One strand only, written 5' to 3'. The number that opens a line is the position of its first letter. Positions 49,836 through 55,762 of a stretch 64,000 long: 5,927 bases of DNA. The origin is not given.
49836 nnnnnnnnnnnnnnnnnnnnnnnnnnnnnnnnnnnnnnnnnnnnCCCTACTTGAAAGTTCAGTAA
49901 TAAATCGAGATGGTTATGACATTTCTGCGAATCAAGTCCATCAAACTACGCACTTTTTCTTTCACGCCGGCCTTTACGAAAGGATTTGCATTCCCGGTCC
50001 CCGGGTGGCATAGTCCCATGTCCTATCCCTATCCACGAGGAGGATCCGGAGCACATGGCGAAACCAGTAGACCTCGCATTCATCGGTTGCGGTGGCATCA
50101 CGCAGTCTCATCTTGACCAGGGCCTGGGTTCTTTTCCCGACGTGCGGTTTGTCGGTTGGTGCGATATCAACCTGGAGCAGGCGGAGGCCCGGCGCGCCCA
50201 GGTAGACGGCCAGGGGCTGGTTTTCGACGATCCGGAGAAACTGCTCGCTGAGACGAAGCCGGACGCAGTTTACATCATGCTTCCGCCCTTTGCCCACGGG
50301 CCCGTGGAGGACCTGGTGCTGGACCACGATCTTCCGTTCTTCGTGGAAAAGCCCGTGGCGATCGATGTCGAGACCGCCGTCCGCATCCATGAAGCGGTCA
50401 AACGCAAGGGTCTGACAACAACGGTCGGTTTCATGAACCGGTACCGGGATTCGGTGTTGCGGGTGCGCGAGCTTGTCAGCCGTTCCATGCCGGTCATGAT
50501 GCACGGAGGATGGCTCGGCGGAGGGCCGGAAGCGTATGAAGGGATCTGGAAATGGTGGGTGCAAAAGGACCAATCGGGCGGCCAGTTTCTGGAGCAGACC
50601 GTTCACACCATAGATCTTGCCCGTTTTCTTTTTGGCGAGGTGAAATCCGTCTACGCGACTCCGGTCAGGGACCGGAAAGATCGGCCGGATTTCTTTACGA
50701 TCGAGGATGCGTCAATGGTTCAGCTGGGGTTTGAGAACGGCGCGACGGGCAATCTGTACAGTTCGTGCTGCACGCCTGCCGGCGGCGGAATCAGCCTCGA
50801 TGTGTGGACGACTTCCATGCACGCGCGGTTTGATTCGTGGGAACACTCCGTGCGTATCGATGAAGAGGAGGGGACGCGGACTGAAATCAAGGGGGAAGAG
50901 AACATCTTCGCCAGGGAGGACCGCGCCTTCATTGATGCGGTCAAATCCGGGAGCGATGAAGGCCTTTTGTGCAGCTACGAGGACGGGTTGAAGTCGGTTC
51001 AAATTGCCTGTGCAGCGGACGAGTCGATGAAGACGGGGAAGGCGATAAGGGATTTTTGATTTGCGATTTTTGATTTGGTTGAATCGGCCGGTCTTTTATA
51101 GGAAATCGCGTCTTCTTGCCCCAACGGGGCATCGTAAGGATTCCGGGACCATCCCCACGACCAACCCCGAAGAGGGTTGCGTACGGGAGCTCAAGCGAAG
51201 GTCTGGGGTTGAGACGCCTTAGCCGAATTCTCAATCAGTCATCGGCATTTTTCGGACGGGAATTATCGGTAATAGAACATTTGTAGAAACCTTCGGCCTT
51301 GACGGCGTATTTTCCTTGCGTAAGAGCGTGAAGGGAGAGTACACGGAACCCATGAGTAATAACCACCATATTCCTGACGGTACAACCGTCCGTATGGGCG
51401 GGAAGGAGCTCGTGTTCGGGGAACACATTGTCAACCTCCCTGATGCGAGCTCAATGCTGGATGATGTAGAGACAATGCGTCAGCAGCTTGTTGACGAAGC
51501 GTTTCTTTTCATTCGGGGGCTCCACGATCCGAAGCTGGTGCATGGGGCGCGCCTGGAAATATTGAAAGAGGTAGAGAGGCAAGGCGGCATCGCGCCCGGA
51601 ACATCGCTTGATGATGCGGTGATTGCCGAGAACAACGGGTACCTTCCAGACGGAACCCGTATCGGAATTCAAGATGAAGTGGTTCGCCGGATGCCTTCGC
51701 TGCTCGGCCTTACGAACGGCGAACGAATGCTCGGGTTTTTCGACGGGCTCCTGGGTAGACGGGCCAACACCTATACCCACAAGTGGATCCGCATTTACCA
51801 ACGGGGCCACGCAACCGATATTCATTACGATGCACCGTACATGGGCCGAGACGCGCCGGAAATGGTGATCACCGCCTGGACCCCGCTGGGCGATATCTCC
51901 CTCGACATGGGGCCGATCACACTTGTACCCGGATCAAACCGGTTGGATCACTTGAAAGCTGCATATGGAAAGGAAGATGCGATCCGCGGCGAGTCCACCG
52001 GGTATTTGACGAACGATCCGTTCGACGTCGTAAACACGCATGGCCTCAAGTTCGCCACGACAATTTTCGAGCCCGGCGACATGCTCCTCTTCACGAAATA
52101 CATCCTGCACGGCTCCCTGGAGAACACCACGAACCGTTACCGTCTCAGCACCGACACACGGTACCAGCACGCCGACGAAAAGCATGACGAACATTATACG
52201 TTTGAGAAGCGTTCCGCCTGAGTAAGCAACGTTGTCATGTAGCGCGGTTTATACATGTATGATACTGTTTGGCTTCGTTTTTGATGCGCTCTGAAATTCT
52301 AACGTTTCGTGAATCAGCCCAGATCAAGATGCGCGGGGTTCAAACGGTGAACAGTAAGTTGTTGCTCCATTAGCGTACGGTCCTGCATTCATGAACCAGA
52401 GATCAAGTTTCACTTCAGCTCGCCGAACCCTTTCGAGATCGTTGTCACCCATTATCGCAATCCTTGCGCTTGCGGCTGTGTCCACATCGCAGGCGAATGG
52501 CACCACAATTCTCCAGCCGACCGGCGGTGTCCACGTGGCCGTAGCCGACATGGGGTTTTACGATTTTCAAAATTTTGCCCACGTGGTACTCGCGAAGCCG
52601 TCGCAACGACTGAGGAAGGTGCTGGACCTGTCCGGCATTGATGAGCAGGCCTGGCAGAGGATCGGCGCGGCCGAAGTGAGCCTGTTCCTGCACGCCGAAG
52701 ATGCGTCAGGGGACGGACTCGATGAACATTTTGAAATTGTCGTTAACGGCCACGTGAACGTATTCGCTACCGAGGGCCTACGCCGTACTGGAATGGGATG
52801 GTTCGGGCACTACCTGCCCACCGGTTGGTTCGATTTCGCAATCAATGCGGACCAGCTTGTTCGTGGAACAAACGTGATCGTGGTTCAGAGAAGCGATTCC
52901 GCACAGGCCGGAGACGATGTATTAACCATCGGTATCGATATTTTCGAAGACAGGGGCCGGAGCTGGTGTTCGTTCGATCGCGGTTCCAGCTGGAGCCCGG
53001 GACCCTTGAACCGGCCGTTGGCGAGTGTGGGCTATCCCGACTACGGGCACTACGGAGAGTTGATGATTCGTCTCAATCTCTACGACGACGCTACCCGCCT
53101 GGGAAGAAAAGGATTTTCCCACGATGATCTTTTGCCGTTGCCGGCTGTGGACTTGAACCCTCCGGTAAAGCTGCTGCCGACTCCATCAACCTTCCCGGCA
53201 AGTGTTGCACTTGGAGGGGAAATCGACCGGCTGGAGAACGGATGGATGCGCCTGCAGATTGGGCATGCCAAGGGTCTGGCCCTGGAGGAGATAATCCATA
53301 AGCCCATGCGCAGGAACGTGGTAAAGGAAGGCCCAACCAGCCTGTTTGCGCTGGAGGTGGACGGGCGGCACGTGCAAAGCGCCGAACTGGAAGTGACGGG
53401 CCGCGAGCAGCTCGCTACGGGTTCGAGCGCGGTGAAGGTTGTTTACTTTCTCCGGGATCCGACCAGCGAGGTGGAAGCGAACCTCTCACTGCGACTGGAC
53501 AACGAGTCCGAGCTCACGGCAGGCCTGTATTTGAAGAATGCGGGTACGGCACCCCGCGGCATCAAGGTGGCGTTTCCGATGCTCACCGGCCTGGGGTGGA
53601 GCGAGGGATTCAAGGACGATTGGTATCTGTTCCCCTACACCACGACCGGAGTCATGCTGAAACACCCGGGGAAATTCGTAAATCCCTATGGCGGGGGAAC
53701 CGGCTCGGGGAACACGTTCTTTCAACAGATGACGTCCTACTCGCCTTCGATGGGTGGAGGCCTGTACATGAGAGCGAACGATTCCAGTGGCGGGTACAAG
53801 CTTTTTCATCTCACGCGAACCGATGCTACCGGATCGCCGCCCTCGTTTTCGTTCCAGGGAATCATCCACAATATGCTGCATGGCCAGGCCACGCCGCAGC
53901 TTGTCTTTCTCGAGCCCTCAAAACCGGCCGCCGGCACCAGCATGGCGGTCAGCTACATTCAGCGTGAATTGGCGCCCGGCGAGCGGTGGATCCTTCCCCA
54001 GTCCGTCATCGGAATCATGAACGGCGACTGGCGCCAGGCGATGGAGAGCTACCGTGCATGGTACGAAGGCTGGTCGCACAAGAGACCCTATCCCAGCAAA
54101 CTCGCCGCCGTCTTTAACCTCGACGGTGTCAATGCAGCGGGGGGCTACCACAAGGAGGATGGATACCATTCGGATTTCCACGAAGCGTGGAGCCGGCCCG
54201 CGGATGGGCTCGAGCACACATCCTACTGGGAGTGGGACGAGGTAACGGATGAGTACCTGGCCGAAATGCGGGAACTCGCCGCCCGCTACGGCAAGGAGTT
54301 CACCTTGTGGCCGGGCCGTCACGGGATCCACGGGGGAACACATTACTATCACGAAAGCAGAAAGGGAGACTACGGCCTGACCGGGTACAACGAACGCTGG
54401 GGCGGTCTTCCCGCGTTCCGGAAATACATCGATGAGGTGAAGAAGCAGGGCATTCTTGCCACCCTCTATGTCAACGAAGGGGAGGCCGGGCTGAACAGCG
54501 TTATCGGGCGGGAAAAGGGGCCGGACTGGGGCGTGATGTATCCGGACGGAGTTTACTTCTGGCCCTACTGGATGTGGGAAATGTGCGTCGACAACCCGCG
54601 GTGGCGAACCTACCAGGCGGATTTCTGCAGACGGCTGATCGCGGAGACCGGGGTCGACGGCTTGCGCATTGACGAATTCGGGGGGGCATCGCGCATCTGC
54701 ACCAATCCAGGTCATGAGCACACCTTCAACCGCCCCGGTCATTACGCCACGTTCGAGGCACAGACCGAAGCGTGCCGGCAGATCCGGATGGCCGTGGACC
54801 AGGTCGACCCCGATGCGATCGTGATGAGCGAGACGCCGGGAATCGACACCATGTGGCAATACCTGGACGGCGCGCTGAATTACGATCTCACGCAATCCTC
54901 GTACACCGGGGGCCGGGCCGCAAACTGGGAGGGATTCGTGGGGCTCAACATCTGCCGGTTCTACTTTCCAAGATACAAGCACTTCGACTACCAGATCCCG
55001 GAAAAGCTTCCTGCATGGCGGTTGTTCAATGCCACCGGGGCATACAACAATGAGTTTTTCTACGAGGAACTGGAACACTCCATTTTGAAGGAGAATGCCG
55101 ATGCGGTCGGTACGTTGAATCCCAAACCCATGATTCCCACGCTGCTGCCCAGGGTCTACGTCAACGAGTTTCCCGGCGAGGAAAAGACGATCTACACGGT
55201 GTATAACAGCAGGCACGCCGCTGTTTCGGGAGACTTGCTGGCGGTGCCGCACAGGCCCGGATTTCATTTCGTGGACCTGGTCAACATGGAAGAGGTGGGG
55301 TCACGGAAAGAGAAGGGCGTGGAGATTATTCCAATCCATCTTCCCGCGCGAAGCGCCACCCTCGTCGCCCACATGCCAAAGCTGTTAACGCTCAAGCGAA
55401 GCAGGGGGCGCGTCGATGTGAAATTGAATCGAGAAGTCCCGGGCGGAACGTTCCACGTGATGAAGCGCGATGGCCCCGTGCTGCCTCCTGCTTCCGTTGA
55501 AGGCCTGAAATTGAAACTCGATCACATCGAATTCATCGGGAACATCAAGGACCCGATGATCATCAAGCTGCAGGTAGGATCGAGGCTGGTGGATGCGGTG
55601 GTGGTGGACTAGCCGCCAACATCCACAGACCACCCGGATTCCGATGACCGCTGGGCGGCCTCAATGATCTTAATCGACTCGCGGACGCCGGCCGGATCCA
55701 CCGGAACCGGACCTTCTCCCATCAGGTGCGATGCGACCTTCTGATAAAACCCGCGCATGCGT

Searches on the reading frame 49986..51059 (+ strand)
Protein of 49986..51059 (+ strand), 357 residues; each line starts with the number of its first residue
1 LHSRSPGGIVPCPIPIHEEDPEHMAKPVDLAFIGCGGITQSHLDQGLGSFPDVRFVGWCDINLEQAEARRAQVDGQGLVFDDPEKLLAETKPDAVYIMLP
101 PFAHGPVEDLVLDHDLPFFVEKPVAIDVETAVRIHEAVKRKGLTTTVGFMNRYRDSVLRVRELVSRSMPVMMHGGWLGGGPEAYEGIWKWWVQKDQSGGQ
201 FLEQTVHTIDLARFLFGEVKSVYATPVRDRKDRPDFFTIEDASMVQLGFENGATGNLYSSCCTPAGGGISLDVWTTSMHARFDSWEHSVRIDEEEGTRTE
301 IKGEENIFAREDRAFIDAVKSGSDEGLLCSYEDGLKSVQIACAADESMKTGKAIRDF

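Call 6: search_protein_families(library=pfam, proteins=[window:49986-51059:+], max_evalue=0.01)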
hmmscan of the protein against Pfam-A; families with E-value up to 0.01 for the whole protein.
window:49986-51059:+ (357 aa): 4 families
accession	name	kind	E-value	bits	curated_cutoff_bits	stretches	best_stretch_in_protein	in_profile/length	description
PF01408.29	GFO_IDH_MocA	-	7e-20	72.3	24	1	30-149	3-120/120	Oxidoreductase family, NAD-binding Rossmann fold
PF22725.1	GFO_IDH_MocA_C3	-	8.3e-18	65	27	1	170-275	17-118/124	GFO/IDH/MocA C-terminal domain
PF02894.22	GFO_IDH_MocA_C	-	1.2e-14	55.1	22.9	1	188-352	30-214/218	Oxidoreductase family, C-terminal alpha/beta domain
PF08635.15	ox_reductase_C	-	0.003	17.7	22.5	1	183-220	30-68/142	Putative oxidoreductase C terminal domain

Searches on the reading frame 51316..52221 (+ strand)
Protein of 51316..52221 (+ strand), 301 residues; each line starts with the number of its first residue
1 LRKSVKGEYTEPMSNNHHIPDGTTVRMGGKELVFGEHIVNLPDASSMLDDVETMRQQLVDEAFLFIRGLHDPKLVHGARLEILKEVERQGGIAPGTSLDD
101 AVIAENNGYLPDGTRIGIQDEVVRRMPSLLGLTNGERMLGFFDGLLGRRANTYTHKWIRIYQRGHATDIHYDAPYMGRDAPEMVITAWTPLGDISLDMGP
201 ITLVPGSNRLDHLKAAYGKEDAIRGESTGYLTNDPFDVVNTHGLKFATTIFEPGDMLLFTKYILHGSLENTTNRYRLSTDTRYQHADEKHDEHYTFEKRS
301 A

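Call 6: search_protein_families(library=pfam, proteins=[window:51316-52221:+], max_evalue=0.01)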
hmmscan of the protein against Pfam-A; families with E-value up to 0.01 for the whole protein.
window:51316-52221:+ (301 aa): 1 family
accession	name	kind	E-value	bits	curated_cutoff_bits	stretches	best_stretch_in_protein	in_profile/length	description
PF05721.19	PhyH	-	1.9e-11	45.1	22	1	162-276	103-211/213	Phytanoyl-CoA dioxygenase (PhyH)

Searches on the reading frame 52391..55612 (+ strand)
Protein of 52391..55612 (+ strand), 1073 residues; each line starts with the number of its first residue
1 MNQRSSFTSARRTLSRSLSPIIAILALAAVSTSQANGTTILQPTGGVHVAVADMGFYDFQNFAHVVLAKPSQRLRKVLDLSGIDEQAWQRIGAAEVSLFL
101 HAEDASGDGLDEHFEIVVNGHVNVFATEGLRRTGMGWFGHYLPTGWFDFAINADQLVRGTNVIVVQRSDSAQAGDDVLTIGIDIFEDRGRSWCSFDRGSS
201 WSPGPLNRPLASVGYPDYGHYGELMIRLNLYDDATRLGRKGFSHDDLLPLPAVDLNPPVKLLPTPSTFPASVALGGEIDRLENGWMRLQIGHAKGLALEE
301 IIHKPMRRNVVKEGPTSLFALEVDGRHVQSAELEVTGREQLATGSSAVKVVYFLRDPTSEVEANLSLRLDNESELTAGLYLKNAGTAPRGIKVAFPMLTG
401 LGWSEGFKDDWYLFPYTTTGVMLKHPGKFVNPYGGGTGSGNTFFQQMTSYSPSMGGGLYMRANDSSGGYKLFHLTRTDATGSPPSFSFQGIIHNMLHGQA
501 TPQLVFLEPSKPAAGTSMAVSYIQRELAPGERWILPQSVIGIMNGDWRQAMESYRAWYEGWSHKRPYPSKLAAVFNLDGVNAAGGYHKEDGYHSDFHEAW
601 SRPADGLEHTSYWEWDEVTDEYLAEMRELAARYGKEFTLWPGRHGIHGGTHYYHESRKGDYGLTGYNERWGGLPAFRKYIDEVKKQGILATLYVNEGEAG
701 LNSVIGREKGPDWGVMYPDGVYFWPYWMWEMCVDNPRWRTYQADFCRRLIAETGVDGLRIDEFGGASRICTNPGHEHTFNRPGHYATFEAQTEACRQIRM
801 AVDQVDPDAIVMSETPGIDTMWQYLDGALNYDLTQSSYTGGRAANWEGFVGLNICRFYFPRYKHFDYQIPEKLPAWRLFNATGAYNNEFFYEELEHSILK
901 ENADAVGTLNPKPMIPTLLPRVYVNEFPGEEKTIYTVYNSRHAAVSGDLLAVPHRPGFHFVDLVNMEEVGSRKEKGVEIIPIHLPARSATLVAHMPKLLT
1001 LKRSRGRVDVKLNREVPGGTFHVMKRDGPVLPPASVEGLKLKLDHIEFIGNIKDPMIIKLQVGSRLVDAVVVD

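Call 6: search_protein_families(library=pfam, proteins=[window:52391-55612:+], max_evalue=0.01)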
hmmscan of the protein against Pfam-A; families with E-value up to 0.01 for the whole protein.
window:52391-55612:+ (1073 aa): 4 families
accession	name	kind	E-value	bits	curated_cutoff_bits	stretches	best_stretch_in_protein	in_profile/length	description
PF19773.5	DUF6259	-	9.5e-13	48.4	28.7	1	537-845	6-278/300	Domain of unknown function (DUF6259)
PF14885.12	GHL15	-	4.5e-05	23.9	27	1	707-766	40-100/271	Hypothetical glycosyl hydrolase family 15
PF00128.31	Alpha-amylase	-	0.0011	18.7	22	1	732-829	160-262/446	Alpha amylase, catalytic domain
PF13199.12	Glyco_hydro_66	-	0.0013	17.9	23.7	1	674-808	162-303/546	Glycosyl hydrolase family 66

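Call 46: search_protein_representatives(protein=window:52391-55612:+)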
Query: 1073 residues. Proteins with E-value up to 0.001 (for the whole library): 769; up to 1e-10: 486; up to 1e-30: 193. The best 150 are listed.
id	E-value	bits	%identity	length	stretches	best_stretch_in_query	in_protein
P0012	0.0e+00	1277.0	54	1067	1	37-1071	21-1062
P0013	0.0e+00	1200.6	53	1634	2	15-607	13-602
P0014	2.2e-282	956.3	46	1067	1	36-1023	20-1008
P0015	3.6e-253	859.6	49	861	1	251-1073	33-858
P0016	1.9e-195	668.5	43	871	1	252-1016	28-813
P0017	7.2e-184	630.1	40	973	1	9-987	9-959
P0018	4.6e-160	551.3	34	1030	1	29-1044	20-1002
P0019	8.4e-157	540.5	54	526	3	14-251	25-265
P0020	4.9e-134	465.1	32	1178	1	37-1037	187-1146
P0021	1.2e-122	427.3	32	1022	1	20-982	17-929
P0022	2.0e-115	403.4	32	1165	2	285-1070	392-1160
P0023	1.1e-113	397.6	50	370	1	706-1073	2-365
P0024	8.4e-111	388.2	32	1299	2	274-1070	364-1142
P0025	9.4e-110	384.7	36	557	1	506-1047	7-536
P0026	4.4e-103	362.6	32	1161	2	280-1007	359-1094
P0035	8.4e-83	295.4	50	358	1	135-418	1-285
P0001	6.1e-67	242.9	44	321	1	30-330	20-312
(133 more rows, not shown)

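Call 67: predict_structure(alignment_id=A4)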
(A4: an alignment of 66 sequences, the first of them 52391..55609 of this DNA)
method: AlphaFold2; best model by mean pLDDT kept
length: 1073 residues; sequences in the alignment: 66
mean_pLDDT: 91.5   pTM: 0.91
mean pLDDT of the five models: 91.5, 91.1, 90.8, 90.0, 89.9
residues with pLDDT >= 90: 864; 70-90: 137; 50-70: 44; < 50: 28
segments of 3 or more residues with pLDDT < 50: 1-12, 14-16, 27-33, 135-140
pLDDT, mean of each block of 10 residues (from residue 1): 35 48 53 71 94 88 93 98 97 97 93 98 96 51 81 98 98 96 94 97 94 91 97 92 77 95 93 97 98 97 97 94 98 97 88 98 98 97 98 98 96 92 95 72 94 98 96 96 91 91 95 96 97 98 97 98 95 96 80 84 93 95 96 93 87 90 90 97 97 94 95 96 93 97 97 98 91 97 94 98 98 95 96 76 86 96 86 86 92 95 97 98 98 98 97 97 97 97 97 97 84 94 89 87 63 84 97 86
secondary structure, 60 per line:
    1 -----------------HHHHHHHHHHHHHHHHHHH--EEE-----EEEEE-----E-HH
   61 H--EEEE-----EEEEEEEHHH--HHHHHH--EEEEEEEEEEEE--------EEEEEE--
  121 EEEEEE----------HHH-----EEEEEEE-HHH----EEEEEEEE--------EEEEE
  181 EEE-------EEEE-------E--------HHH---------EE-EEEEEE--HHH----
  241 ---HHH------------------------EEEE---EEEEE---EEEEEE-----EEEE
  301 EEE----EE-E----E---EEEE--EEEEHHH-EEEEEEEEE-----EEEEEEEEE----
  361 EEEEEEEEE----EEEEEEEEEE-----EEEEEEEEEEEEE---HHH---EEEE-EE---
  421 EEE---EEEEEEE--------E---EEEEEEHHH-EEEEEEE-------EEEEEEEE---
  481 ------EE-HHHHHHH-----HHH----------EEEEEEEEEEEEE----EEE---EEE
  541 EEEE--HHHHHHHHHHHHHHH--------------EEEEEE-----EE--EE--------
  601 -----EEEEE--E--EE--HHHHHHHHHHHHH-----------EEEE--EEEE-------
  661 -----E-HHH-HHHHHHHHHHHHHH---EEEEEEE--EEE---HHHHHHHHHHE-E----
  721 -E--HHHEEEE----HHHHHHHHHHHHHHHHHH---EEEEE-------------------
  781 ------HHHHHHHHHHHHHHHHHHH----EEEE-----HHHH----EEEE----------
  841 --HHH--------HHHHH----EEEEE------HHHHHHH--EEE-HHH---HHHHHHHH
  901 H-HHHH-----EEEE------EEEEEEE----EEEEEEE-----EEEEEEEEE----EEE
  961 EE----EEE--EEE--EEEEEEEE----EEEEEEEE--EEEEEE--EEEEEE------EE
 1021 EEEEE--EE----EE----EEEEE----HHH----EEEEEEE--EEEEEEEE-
elements in order (helices of 4 or more, strands of 3 or more residues): H18-36 E39-41 E47-51 E64-67 E73-79 H85-90 E93-104 E113-118 E121-126 E145-151 E160-167 E176-183 E191-194 E226-231 E271-274 E278-282 E286-291 E297-303 E320-323 E326-329 E334-342 E348-356 E361-369 E374-383 E389-401 E411-414 E421-423 E427-433 E446-451 E456-462 E470-477 H490-496 E515-527 E532-534 E538-544 H547-561 E576-581 E606-610 H620-632 E644-647 E650-653 H672-685 E689-695 E698-700 H704-713 E728-731 H736-753 E757-761 H787-805 E810-813 H819-822 E827-830 H854-858 E863-867 H874-880 E883-885 H893-901 H903-906 E912-915 E922-928 E933-939 E945-953 E958-962 E967-969 E972-974 E977-984 E989-996 E999-1004 E1007-1012 E1019-1025 E1040-1044 E1056-1062 E1065-1072
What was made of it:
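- On GH36 / clan GH-D: B2 model with pLDDT 91.5 (call 67).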

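Call 71: fold_search(model_id=the predicted structure, library=pdb)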
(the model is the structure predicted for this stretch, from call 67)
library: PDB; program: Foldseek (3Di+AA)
matches with E <= 10: 1439; with E <= 0.001: 839
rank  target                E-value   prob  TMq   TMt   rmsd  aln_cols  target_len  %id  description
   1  9awt_A                1.1e-23  1.00  0.42  0.65  10.4       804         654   13  Structure of the A type blood alpha-D-galactosamine galactosaminidase from Flavonifractor plautii in complex with GalN (released 2024-12-18)
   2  8x1b                  2.7e-23  1.00  0.44  0.67   7.4       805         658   12  Cryo-EM structure of FpGalactosaminidase from Flavonifractor plautii in apo state (released 2024-11-13)
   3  9ayu_A                1.6e-22  1.00  0.42  0.64  10.4       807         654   14  Structure of the A type blood alpha-D-galactosamine galactosaminidase D463A mutant from Flavonifractor plautii (released 2024-12-18)
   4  6phw_A                2.4e-22  1.00  0.37  0.51  11.8       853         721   10  SpAga D472N structure in complex with melibiose (released 2019-10-02)
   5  6phu                  1.2e-21  1.00  0.37  0.51  11.9       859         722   11  SpAga wild type apo structure (released 2019-10-02)
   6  6phv                  2.5e-21  1.00  0.37  0.51  11.9       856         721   11  SpAga galactose product complex structure (released 2019-10-02)
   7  4fnq                  3.1e-21  1.00  0.39  0.54  11.6       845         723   11  Crystal structure of GH36 alpha-galactosidase AgaB from Geobacillus stearothermophilus (released 2012-10-03)
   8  3mi6_B                4.4e-21  1.00  0.39  0.52  11.0       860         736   10  Crystal structure of the alpha-galactosidase from Lactobacillus brevis, Northeast Structural Genomics Consortium Targe (released 2010-04-28)
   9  8k7v_B                5.1e-21  1.00  0.39  0.52  11.6       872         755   10  the alpha-galactosidase 5 with inhibitor ABP2 (released 2024-07-31)
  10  3mi6_A                6.9e-21  1.00  0.38  0.51  11.5       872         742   11  Crystal structure of the alpha-galactosidase from Lactobacillus brevis, Northeast Structural Genomics Consortium Targe (released 2010-04-28)
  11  6jhp_A                7.6e-21  1.00  0.40  0.55   8.2       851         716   11  Crystal structure of the glycoside hydrolase family 36 alpha-galactosidase from Paecilomyces thermophila (released 2020-05-20)
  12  4fnr_A                1.3e-20  1.00  0.38  0.53  11.3       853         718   11  Crystal structure of GH36 alpha-galactosidase AgaA from Geobacillus stearothermophilus (released 2012-10-03)
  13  2xn0_A                1.5e-20  1.00  0.38  0.52  11.6       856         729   11  Structure of alpha-galactosidase from Lactobacillus acidophilus NCFM, PtCl4 derivative (released 2011-08-10)
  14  4fnt_A                2.7e-20  1.00  0.39  0.54  10.8       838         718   12  Crystal structure of GH36 alpha-galactosidase AgaA A355E D548N from Geobacillus stearothermophilus in complex with raf (released 2012-10-03)
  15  2yfn                  9.8e-20  1.00  0.39  0.54  11.0       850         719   11  galactosidase domain of alpha-galactosidase-sucrose kinase, AgaSK (released 2011-09-28)
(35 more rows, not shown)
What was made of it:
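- On GH36 / clan GH-D: Foldseek against the PDB gives top hits to GH36 9awt/8x1b at E = 1e-23 (call 71).
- Closest known: GH36 / clan GH-D glycosidases. Same: Foldseek gives E = 1e-23 and a target-normalised TM-score of 0.65-0.67 (call 71).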

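Call 75: search_protein_families(library=ncbifam, proteins=[window:52391-55612:+], max_evalue=0.01)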
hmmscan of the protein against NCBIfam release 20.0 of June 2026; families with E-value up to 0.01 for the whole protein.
window:52391-55612:+ (1073 aa): 0 families

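Call 84: find_encoding_contigs(protein=P0035, flank=4000, max_places=3)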
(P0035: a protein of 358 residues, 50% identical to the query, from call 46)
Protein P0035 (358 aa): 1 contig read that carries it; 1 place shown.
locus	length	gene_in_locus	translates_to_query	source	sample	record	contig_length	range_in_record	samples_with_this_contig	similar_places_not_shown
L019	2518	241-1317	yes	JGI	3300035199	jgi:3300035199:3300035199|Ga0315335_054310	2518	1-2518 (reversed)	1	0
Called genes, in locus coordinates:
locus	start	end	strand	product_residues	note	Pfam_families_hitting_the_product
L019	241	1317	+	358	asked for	-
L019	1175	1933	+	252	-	-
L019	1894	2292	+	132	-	-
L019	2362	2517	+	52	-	?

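Call 89: list_cluster_members(proteins=[P0001, P0006, window:52391-55609:+])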
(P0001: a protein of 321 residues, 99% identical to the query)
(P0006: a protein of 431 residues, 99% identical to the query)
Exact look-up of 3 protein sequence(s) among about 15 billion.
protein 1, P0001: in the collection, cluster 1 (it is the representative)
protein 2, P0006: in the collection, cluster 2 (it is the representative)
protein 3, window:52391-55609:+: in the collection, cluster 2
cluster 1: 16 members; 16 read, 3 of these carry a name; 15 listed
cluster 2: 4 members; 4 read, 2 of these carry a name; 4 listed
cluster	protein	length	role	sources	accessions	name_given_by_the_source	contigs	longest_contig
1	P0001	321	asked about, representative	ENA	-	-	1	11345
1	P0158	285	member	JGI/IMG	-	hypothetical protein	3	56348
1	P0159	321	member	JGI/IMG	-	hypothetical protein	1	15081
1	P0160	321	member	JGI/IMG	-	hypothetical protein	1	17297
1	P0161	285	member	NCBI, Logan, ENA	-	-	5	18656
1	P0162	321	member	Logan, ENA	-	-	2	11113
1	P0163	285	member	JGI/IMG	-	-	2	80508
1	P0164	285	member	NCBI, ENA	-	-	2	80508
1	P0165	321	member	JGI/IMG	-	-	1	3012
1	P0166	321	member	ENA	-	-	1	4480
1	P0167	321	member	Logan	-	-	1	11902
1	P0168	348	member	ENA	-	-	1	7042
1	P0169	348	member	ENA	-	-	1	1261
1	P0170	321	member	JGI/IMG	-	-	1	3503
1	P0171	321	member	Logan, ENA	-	-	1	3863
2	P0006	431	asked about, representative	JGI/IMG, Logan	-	hypothetical protein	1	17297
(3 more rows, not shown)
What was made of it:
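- The truncated form is fixed in all sampled strains (call 89).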
